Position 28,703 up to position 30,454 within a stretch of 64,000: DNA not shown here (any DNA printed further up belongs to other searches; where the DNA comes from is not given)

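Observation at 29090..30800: GTP cyclohydrolase II fused to HGPRT, followed by a TrpF-like isomerase gene that has been cut by an IS5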

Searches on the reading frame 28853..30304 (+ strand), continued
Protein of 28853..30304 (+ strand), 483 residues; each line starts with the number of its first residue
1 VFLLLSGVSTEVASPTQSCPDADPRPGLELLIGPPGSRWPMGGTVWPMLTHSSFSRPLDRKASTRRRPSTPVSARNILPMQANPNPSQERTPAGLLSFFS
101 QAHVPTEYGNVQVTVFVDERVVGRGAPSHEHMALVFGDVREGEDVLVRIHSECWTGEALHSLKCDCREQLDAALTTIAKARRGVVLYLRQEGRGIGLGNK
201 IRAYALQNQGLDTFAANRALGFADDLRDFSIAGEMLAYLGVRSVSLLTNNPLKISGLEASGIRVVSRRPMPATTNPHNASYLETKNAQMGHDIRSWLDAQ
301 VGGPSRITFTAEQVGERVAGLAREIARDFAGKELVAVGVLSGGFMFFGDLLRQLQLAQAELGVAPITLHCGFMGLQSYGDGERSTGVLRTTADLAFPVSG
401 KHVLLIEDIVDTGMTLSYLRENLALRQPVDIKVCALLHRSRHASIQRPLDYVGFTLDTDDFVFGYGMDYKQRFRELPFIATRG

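Call 16: find_encoding_contigs(protein=P0007, flank=10000, max_places=2)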
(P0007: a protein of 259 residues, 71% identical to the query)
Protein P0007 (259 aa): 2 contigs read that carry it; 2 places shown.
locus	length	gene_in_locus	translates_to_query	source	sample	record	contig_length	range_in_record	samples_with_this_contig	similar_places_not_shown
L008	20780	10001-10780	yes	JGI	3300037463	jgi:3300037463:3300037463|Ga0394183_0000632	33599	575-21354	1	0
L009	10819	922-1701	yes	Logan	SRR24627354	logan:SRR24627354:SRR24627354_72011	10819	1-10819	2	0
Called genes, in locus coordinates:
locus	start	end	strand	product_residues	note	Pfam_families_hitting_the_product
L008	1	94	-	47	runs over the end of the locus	-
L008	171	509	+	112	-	-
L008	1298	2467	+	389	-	PF12740:PETase (weak), PF02129:Peptidase_S15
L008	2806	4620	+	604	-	-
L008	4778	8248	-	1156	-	PF00069:Pkinase, PF07714:PK_Tyr_Ser-Thr, PF25047:Beta-prop_TEP1_2nd, PF23414:Beta-prop_EML_2, PF24105:Beta-prop_CAF1B_HIR1, PF24814:WD40_Prp19, PF25172:Beta-prop_WDR3_2nd, PF25173:Beta-prop_WDR3_1st, +94 more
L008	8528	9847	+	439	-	PF00498:FHA, PF16697:Yop-YscD_cpl (weak), PF00158:Sigma54_activat, PF14532:Sigma54_activ_2, PF07724:AAA_2 (faint), PF07728:AAA_5, PF25601:AAA_lid_14, PF02954:HTH_8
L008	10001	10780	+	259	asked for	PF00925:GTP_cyclohydro2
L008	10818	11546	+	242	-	PF00697:PRAI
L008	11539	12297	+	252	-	PF00106:adh_short, PF08659:KR, PF13561:adh_short_C2, PF16363:GDP_Man_Dehyd (faint)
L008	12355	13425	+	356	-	PF08100:Dimerisation, PF00891:Methyltransf_2, PF13489:Methyltransf_23 (weak), PF13649:Methyltransf_25 (weak), PF08242:Methyltransf_12 (weak)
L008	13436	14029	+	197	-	-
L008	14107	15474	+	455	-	PF00923:TAL_FSA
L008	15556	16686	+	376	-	-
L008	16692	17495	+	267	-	PF00702:Hydrolase, PF13344:Hydrolase_6, PF13242:Hydrolase_like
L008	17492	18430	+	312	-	PF00892:EamA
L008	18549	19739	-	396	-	-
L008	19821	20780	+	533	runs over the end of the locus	PF00501:AMP-binding, PF13193:AMP-binding_C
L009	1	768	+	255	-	?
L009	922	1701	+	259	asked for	PF00925:GTP_cyclohydro2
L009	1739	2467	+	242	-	PF00697:PRAI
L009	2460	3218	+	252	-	PF00106:adh_short, PF08659:KR, PF13561:adh_short_C2, PF16363:GDP_Man_Dehyd (faint)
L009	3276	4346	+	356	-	PF08100:Dimerisation, PF00891:Methyltransf_2, PF13489:Methyltransf_23 (weak), PF13649:Methyltransf_25 (weak), PF08242:Methyltransf_12 (weak)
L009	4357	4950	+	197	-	-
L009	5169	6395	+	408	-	PF00923:TAL_FSA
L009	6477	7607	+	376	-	-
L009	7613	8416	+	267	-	PF00702:Hydrolase, PF13344:Hydrolase_6, PF13242:Hydrolase_like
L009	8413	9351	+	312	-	PF00892:EamA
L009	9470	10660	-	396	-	-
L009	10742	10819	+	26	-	?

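Call 17: find_encoding_contigs(protein=P0056, flank=10000, max_places=2)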
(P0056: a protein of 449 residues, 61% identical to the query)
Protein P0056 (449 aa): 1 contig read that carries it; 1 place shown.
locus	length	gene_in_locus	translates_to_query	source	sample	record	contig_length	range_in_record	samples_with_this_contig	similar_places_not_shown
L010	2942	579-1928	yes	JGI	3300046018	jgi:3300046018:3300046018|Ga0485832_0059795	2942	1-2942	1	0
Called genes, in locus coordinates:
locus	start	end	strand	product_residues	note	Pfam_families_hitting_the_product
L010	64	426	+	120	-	-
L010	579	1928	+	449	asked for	PF00925:GTP_cyclohydro2, PF00697:PRAI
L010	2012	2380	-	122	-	PF03781:FGE-sulfatase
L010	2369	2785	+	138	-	-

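Call 26: search_protein_families(library=pfam, proteins=[L001:12028-12963:+, L001:12963-13430:+, L001:13466-13993:+, L001:7159-7821:-, L001:7989-9629:-, L003:287-748:+, L008:13436-14026:+, L008:15556-16683:+, L003:2794-3747:+], max_evalue=0.1)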
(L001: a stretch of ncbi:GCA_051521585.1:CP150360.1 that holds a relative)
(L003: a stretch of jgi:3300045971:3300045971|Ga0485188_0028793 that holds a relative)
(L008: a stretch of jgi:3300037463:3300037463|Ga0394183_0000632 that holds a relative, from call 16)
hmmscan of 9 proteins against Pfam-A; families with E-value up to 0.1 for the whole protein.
L001:12028-12963:+ (312 aa): 0 families

L001:12963-13430:+ (156 aa): 2 families
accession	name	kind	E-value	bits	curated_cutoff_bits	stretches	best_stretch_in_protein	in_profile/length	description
PF00186.24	DHFR_1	-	1.7e-33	116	25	1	5-146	4-144/159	Dihydrofolate reductase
PF01872.23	RibD_C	-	0.039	14.2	24.1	1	81-117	123-160/197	RibD C-terminal domain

L001:13466-13993:+ (176 aa): 2 families
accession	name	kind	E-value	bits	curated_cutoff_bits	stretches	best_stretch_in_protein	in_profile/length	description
PF01590.32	GAF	-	1.6e-09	38.8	22.4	1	21-160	2-123/133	GAF domain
PF13185.12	GAF_2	-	0.00019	22.1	28.6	1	20-163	3-128/136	GAF domain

L001:7159-7821:- (220 aa): 1 family
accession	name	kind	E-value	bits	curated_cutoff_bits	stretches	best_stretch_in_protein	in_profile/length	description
PF19708.4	DUF6205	-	0.018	15.8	27.3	1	62-157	6-98/141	Family of unknown function (DUF6205)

L001:7989-9629:- (546 aa): 6 families
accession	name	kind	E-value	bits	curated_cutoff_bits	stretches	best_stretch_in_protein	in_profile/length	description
PF00733.27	Asn_synthase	-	1.6e-63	216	21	2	207-342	5-139/354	Asparagine synthase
PF13537.11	GATase_7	-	5e-44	149.7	25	1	45-161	2-122/123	Glutamine amidotransferase domain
PF13522.11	GATase_6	-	9.1e-35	120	27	1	29-156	2-130/130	Glutamine amidotransferase domain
PF12481.13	DUF3700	-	3.5e-07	30.4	27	1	63-187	74-201/228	Aluminium induced protein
PF02540.23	NAD_synthase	-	0.0042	16.7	21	1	212-278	9-79/242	NAD synthase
PF06508.19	QueC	-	0.029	14.3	22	1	227-282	5-63/210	Queuosine biosynthesis protein QueC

L003:287-748:+ (154 aa): 1 family
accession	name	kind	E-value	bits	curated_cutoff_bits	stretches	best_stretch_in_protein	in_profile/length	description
PF00156.33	Pribosyltran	-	3.7e-14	52.8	26.3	1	27-151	23-154/158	Phosphoribosyl transferase domain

L008:13436-14026:+ (197 aa): 0 families

L008:15556-16683:+ (376 aa): 2 families
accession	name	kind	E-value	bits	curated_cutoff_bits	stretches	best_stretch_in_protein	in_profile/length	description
PF03435.24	Sacchrp_dh_NADP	-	0.015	16.1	25.1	1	7-90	2-76/129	Saccharopine dehydrogenase NADP binding domain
PF02826.25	2-Hacid_dh_C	-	0.034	13.9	25.1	1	2-78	35-109/178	D-isomer specific 2-hydroxyacid dehydrogenase, NAD binding domain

L003:2794-3747:+ (318 aa): 1 family
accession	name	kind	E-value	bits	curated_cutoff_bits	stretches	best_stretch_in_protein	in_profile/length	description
PF07531.19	TAFH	-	0.072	13.5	27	0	146-181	25-60/90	NHR1 homology to TAF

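Call 34: find_encoding_contigs(protein=P0025, flank=10000, max_places=2)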
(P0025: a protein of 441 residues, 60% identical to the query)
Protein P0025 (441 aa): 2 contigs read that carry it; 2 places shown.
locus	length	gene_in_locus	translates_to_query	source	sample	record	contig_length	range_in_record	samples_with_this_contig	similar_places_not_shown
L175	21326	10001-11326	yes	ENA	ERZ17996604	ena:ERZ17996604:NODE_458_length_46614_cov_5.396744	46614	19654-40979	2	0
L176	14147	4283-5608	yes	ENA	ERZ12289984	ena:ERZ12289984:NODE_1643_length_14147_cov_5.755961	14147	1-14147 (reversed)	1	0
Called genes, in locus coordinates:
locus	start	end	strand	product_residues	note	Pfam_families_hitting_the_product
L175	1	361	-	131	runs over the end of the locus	-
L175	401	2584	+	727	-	PF13328:HD_4, PF01966:HD, PF04607:RelA_SpoT, PF02824:TGS, PF19296:RelA_AH, PF28438:RelA_RIS, PF13291:ACT_4, PF22629:ACT_AHAS_ss, +1 more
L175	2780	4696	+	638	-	PF00069:Pkinase, PF07714:PK_Tyr_Ser-Thr, PF06293:Kdo (weak)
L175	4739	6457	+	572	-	PF09113:N-glycanase_C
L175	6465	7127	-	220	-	-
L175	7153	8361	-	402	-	-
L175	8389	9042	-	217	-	PF01712:dNK, PF13671:AAA_33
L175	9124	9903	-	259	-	PF03372:Exo_endo_phos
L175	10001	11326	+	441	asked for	PF00925:GTP_cyclohydro2, PF01209:Ubie_methyltran (weak), PF05175:MTS (weak), PF13489:Methyltransf_23, PF08241:Methyltransf_11, PF08242:Methyltransf_12, PF13649:Methyltransf_25, PF13847:Methyltransf_31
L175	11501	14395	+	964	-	PF01339:CheB_methylest, PF03705:CheR_N, PF01739:CheR, PF12860:PAS_7 (faint), PF13596:PAS_10, PF08448:PAS_4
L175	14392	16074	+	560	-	PF00989:PAS, PF13188:PAS_8 (faint), PF08448:PAS_4, PF02518:HATPase_c, PF00072:Response_reg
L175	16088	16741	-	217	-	PF08281:Sigma70_r4_2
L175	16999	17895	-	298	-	PF00413:Peptidase_M10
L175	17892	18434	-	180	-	-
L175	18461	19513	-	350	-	-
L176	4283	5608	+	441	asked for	PF00925:GTP_cyclohydro2, PF01209:Ubie_methyltran (weak), PF05175:MTS (weak), PF13489:Methyltransf_23, PF08241:Methyltransf_11, PF08242:Methyltransf_12, PF13649:Methyltransf_25, PF13847:Methyltransf_31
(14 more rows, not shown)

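Call 36: search_solved_structures(query=A3, max_evalue=10, show_alignments=1)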
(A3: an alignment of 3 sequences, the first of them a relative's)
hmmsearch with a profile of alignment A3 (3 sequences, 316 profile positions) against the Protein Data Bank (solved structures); distinct sequences matched with E-value up to 10: 1.
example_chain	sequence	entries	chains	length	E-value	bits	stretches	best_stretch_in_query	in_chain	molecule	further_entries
6dcs_A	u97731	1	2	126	1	11.5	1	125-209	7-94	Stage III sporulation protein AF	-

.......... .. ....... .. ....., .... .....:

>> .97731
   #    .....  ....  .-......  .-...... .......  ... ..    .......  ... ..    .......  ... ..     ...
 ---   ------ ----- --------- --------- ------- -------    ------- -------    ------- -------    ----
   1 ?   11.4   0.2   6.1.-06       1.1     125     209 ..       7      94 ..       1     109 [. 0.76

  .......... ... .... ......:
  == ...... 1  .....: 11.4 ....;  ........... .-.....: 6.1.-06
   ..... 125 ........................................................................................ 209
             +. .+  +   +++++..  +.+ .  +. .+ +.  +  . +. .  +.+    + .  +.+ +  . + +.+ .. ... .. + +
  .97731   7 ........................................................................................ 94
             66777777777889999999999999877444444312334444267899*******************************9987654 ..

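Call 37: search_protein_families(library=ncbifam, proteins=[L001:12028-12963:+, L001:12963-13430:+, L001:13466-13993:+, L003:287-748:+, L001:3437-6838:+], max_evalue=0.01)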
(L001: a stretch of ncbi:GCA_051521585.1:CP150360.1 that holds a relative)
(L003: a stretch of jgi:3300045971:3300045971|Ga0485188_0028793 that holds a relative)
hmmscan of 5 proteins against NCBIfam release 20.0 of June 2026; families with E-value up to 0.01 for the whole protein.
L001:12028-12963:+ (312 aa): 0 families

L001:12963-13430:+ (156 aa): 31 families (the best 25 are shown)
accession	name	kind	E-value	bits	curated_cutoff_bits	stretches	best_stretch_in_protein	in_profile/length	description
NF041386.1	dihyfolred_HdrA_Halo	equivalog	1.2e-33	116.2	300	1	3-154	3-157/158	dihydrofolate reductase HdrA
NF000055.3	trim_DfrA12_A21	exception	1.1e-27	96.9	330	1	5-142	10-147/165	DfrA12/DfrA21 family trimethoprim-resistant dihydrofolate reductase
NF000053.2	trim_DfrA12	exception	1.4e-25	90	360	1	5-138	10-143/165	trimethoprim-resistant dihydrofolate reductase DfrA12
NF008037.0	PRK10769.1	equivalog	2.8e-23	82.6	168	1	5-144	5-142/160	type 3 dihydrofolate reductase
NF000019.2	trim_DfrA3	exception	6.8e-23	81.3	350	1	4-145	4-144/162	trimethoprim-resistant dihydrofolate reductase DfrA3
NF000333.1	trim_DfrF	exception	3e-20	72.7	320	1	5-142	4-140/164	trimethoprim-resistant dihydrofolate reductase DfrF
NF040541.1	trim_DfrE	exception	8.5e-19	67.8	347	1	4-138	4-137/157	trimethoprim-resistant dihydrofolate reductase DfrE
NF000143.1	trim_DfrG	exception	1.2e-18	67.4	365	1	4-137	4-136/165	trimethoprim-resistant dihydrofolate reductase DfrG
NF000006.2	trim_DfrA26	exception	1.4e-18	67.6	350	1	5-141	21-162/183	trimethoprim-resistant dihydrofolate reductase DfrA26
NF000155.1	trim_DfrC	exception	2e-18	66.8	350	1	1-139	1-135/161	trimethoprim-sensitive dihydrofolate reductase DfrC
NF000332.1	trim_DfrDGK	exception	2.3e-18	66.6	300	1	5-137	4-135/161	DfrD/DfrG/DfrK family trimethoprim-resistant dihydrofolate reductase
NF000012.1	trim_DfrI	exception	1.4e-17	63.8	400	1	5-144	30-172/191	trimethoprim-resistant dihydrofolate reductase DfrI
NF000330.1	trim_DfrA1_like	exception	2.9e-16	59.7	250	1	5-154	5-156/157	trimethoprim-resistant dihydrofolate reductase DfrA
NF033473.1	trim_sens_DfrEf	exception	1.9e-14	53.8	350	1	6-137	5-137/164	trimethoprim-sensitive dihydrofolate reductase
NF000159.1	trim_DfrD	exception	2.8e-14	53.3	350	1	5-137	9-140/166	trimethoprim-resistant dihydrofolate reductase DfrD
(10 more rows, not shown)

L001:13466-13993:+ (176 aa): 0 families

L003:287-748:+ (154 aa): 5 families
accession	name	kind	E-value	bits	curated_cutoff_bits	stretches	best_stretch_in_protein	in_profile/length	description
NF006613.0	PRK09177.1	equivalog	2.4e-59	199.4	138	1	5-152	6-148/159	xanthine phosphoribosyltransferase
NF000014.2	tet_prtrans_34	exception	1.3e-35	122.6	345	1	11-153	7-144/154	xanthine phosphoribosyltransferase Tet(34)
TIGR01203.1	HGPRTase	equivalog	5.6e-10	39.2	150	1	35-119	30-114/167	hypoxanthine phosphoribosyltransferase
NF006605.0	PRK09162.1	equivalog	9.2e-06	25.2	181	1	36-121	45-129/183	hypoxanthine-guanine phosphoribosyltransferase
NF002620.0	PRK02277.1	subfamily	0.005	16.5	115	1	31-133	85-188/201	orotate phosphoribosyltransferase-like protein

L001:3437-6838:+ (1134 aa): 21 families
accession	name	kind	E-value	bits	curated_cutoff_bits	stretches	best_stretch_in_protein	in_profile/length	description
TIGR01931.1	cysJ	equivalog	3.8e-68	230.5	668.15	2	857-1105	355-597/597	assimilatory sulfite reductase (NADPH) flavoprotein subunit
NF004859.0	PRK06214.1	equivalog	1.5e-55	188.9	432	2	859-1105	298-539/539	sulfite reductase subunit alpha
NF008197.0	PRK10953.1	equivalog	1.6e-53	181.9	838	2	857-1105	359-601/601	NADPH-dependent assimilatory sulfite reductase flavoprotein subunit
TIGR03224.1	benzo_boxA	equivalog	7.6e-32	110.7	459.2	1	887-1085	199-394/411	benzoyl-CoA 2,3-epoxidase subunit BoxA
NF058510.1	bifunc_CpcD_PetH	exception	1.7e-22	79.8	635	1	887-1104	181-404/405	bifunctional rod-capping linker CpcD/ferredoxin--NADP reductase PetH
NF045929.1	FNRPetHCyano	equivalog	2e-21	76.3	600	1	887-1103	185-409/411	ferredoxin--NADP reductase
NF005989.0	PRK08105.1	equivalog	1.2e-09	38.3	160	1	488-613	4-129/149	flavodoxin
NF040810.1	BenC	equivalog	1.4e-09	37.6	430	1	920-1068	173-311/333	benzoate 1,2-dioxygenase electron transfer component BenC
NF009805.0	PRK13289.1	equivalog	6.2e-09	35.3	432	1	912-1063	224-368/399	NO-inducible flavohemoprotein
NF006531.0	PRK09004.1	equivalog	6.8e-09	35.6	158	1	488-606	4-120/146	FMN-binding protein MioC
TIGR01941.1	nqrF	equivalog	1.6e-07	30.6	295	1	887-1066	207-382/405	NADH:ubiquinone reductase (Na(+)-transporting) subunit F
NF004343.0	PRK05723.1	equivalog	6.2e-07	29.5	204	1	487-612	2-129/151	flavodoxin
NF045803.1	MethMoxFADbindMmoC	equivalog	4.7e-06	25.6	500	1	920-1074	180-327/343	aromatic/alkene monooxygenase hydroxylase FAD-binding subunit MmoC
NF007964.0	PRK10684.1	equivalog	3.1e-05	23.1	383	1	918-1007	76-162/333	NADH oxidoreductase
NF005216.0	PRK06703.1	subfamily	4.3e-05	23.6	127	1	487-601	3-115/151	flavodoxin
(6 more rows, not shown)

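Call 39: find_homologous_proteins(query=L001:12028-12963:+, max_evalue=0.001)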
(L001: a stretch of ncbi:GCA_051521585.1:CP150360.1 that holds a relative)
Query L001:12028-12963:+ (312 aa): 6 proteins with E <= 0.001 among 8000 candidates.
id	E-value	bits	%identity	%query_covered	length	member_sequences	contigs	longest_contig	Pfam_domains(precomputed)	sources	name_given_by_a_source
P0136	1.6e-201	686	100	100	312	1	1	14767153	-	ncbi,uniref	ncbi:hypothetical protein [Sorangium sp. So ce1151]|uniref:hypothetical protein n=1 Tax=Sorangium sp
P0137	2.4e-133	462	70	99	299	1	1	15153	-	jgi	jgi:hypothetical protein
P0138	2.2e-128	446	69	97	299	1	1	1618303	-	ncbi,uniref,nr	ncbi:hypothetical protein [Cystobacter ferrugineus]|uniref:Uncharacterized protein n=1 Tax=Cystobact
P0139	6.5e-102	359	56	98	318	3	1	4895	-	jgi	jgi:hypothetical protein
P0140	1.9e-93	331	50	99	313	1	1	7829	-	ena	-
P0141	6.0e-10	57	30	87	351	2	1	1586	-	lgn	-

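Call 40: find_encoding_contigs(protein=P0138, flank=10000, max_places=2)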
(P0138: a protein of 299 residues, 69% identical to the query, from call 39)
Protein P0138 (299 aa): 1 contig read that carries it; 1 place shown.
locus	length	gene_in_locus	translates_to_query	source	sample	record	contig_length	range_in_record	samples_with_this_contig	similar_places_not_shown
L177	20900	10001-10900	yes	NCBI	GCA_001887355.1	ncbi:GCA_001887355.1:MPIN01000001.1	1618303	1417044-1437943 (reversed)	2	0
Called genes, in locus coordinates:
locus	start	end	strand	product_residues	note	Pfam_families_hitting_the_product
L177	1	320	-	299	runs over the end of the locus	PF00126:HTH_1, PF03466:LysR_substrate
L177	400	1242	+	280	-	PF00106:adh_short, PF08659:KR, PF13460:NAD_binding_10 (weak), PF13561:adh_short_C2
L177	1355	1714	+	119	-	-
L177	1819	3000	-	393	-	PF00202:Aminotran_3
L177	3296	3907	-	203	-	PF02525:Flavodoxin_2, PF03358:FMN_red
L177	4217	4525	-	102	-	-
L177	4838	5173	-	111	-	PF04828:GFA (weak)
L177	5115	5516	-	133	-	-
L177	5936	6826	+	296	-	PF21342:SoxA-TsdA_cyt-c, PF00034:Cytochrom_C (weak), PF13442:Cytochrome_CBB3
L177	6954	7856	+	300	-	PF00126:HTH_1, PF03466:LysR_substrate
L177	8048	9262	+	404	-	PF00925:GTP_cyclohydro2, PF00156:Pribosyltran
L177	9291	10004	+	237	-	PF00697:PRAI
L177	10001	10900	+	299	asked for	-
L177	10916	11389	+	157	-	PF00186:DHFR_1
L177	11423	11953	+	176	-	PF01590:GAF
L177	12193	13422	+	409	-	PF20245:DUF6600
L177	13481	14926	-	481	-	PF06762:LMF1, PF25179:LMF1_C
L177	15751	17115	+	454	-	PF13229:Beta_helix (weak)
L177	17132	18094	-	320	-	PF20434:BD-FAE, PF07859:Abhydrolase_3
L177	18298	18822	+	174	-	PF12867:DinB_2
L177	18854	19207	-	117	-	-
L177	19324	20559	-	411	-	PF02264:LamB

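Call 41: find_encoding_contigs(protein=P0137, flank=10000, max_places=2)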
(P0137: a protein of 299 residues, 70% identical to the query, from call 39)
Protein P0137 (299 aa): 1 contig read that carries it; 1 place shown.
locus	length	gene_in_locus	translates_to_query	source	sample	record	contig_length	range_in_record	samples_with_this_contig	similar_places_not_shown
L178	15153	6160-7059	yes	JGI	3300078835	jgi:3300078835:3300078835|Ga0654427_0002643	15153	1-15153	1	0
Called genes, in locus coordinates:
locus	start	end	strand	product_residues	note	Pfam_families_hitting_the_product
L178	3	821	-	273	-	?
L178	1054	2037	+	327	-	-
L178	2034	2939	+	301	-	-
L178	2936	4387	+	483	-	PF06745:ATPase, PF13191:AAA_16 (weak)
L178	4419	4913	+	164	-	PF13302:Acetyltransf_3, PF13420:Acetyltransf_4, PF00583:Acetyltransf_1, PF13673:Acetyltransf_10 (weak), PF13508:Acetyltransf_7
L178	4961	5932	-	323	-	-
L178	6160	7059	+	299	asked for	-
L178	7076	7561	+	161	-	PF00186:DHFR_1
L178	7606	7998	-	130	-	-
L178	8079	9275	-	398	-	PF01154:HMG_CoA_synt_N, PF08540:HMG_CoA_synt_C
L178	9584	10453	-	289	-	-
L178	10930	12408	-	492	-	PF00069:Pkinase, PF01636:APH (faint), PF03109:ABC1 (faint), PF07714:PK_Tyr_Ser-Thr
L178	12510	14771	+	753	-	PF16697:Yop-YscD_cpl, PF00498:FHA, PF08447:PAS_3, PF00989:PAS, PF08447:PAS_3, PF08448:PAS_4, PF13426:PAS_9, PF00512:HisKA, +5 more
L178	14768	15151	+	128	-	?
